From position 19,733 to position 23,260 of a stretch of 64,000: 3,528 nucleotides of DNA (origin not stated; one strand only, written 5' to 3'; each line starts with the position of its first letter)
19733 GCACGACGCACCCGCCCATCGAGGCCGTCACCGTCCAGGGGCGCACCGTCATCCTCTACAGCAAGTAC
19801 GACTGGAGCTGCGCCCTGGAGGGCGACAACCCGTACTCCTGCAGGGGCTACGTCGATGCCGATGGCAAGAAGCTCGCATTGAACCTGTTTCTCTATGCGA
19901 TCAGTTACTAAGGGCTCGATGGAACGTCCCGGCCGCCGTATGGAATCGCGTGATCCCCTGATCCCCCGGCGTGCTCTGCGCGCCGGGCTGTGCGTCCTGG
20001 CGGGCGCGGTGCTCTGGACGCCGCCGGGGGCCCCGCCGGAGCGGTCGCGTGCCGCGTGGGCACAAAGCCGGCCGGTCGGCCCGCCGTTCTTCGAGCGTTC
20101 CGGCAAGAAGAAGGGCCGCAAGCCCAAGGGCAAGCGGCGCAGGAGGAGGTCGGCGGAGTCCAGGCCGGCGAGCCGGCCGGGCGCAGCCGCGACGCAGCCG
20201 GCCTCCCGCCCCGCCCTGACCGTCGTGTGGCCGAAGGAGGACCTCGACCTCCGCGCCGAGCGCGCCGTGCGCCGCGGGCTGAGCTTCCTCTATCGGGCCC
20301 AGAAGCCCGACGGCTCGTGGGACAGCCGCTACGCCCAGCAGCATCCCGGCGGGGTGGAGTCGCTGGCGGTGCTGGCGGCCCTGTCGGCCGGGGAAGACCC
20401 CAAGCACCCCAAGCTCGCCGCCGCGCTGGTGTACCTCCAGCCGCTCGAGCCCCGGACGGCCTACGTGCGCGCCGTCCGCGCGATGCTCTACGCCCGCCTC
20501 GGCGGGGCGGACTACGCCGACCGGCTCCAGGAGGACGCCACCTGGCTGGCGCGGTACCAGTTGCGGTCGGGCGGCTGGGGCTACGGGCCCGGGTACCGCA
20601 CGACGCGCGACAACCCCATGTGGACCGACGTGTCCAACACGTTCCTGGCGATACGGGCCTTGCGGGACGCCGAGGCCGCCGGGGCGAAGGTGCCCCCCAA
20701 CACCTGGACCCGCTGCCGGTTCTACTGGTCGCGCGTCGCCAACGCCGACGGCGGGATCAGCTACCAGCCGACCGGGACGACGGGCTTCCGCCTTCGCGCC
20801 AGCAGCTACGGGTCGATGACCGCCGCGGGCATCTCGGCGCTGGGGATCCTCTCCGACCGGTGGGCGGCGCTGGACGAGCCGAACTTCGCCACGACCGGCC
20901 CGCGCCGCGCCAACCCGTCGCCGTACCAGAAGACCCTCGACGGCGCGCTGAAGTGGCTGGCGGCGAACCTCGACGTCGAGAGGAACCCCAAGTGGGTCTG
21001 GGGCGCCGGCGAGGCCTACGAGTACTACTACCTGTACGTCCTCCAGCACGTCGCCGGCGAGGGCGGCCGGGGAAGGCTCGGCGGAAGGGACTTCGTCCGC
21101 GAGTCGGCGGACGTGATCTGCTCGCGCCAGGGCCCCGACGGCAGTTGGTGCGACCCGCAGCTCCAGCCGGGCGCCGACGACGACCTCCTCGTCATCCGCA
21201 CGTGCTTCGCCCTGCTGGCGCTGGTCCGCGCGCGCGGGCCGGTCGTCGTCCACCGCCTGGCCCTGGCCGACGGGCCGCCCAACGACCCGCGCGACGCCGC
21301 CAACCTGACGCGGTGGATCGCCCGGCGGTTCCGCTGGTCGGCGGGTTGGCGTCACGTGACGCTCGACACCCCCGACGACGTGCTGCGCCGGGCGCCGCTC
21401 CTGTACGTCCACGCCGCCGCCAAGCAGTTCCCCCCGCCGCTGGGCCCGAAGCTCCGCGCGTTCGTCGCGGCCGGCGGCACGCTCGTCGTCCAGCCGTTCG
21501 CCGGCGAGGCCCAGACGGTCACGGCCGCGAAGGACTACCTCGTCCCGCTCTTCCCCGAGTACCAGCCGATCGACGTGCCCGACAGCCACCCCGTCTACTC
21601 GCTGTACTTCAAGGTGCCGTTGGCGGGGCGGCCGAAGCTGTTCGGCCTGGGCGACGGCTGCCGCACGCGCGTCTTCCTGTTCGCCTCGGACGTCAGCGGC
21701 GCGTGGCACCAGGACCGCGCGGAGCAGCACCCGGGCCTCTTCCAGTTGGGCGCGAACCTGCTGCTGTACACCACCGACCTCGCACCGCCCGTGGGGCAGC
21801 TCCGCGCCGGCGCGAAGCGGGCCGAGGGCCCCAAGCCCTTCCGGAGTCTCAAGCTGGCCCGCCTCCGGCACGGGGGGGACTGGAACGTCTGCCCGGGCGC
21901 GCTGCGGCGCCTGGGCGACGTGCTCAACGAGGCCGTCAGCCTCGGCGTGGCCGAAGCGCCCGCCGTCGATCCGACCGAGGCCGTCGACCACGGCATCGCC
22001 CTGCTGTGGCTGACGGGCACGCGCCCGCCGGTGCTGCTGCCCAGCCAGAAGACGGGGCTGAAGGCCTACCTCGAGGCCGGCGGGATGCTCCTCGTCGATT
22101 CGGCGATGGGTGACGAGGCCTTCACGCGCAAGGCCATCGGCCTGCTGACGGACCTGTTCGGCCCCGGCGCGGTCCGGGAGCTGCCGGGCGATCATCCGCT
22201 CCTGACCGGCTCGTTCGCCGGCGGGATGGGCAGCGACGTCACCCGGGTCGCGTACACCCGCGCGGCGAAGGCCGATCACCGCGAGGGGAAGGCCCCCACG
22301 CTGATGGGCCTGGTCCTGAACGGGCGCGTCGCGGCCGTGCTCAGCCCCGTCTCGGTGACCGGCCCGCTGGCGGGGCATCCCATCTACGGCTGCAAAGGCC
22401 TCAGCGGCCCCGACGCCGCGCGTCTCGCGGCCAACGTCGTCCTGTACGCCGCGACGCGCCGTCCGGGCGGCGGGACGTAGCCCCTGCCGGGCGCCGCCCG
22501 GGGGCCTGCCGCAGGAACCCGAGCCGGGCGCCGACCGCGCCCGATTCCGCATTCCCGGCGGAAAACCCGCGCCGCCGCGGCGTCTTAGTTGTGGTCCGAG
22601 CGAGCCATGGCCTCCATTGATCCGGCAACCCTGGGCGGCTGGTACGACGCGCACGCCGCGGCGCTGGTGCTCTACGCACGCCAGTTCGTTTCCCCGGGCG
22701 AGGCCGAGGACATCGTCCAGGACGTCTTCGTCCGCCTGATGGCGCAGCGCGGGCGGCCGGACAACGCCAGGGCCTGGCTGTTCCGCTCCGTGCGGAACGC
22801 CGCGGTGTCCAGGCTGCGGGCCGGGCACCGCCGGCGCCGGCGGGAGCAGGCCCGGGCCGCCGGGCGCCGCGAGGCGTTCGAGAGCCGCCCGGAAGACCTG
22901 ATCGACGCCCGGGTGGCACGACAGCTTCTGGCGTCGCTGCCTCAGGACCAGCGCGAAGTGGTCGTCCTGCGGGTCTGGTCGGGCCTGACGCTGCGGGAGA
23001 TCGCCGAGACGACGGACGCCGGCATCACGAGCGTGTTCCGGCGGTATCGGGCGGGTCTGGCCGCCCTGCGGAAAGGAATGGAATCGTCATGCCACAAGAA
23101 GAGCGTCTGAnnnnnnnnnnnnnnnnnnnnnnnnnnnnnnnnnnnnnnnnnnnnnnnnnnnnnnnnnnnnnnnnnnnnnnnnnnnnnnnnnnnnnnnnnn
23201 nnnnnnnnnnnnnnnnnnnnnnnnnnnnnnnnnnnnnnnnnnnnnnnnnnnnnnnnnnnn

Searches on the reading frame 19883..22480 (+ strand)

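Call 47: search_protein_families(library=pfam, proteins=[window:19883-22480:+], max_evalue=0.0001)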
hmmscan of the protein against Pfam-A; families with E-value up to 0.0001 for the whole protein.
window:19883-22480:+ (865 aa): 2 families
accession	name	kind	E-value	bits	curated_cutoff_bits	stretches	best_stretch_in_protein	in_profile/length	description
PF13709.12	DUF4159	-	1.4e-36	126.4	25.9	2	657-856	1-201/202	Domain of unknown function (DUF4159)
PF13243.12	SQHop_cyclase_C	-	3.3e-06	26.8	26.1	0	125-186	157-217/319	Squalene-hopene cyclase C-terminal domain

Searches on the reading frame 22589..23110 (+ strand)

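Call 47: search_protein_families(library=pfam, proteins=[window:22589-23110:+], max_evalue=0.0001)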
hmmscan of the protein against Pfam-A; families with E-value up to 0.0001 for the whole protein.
window:22589-23110:+ (173 aa): 3 families
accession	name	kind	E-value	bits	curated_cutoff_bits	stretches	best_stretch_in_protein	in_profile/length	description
PF04542.20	Sigma70_r2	-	4e-11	43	24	1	19-81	2-70/71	Sigma-70 region 2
PF08281.18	Sigma70_r4_2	-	1.3e-10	41.2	25.7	1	111-160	5-54/54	Sigma-70, region 4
PF04545.22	Sigma70_r4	-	1.6e-08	34.3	24.1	1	113-162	1-50/50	Sigma-70, region 4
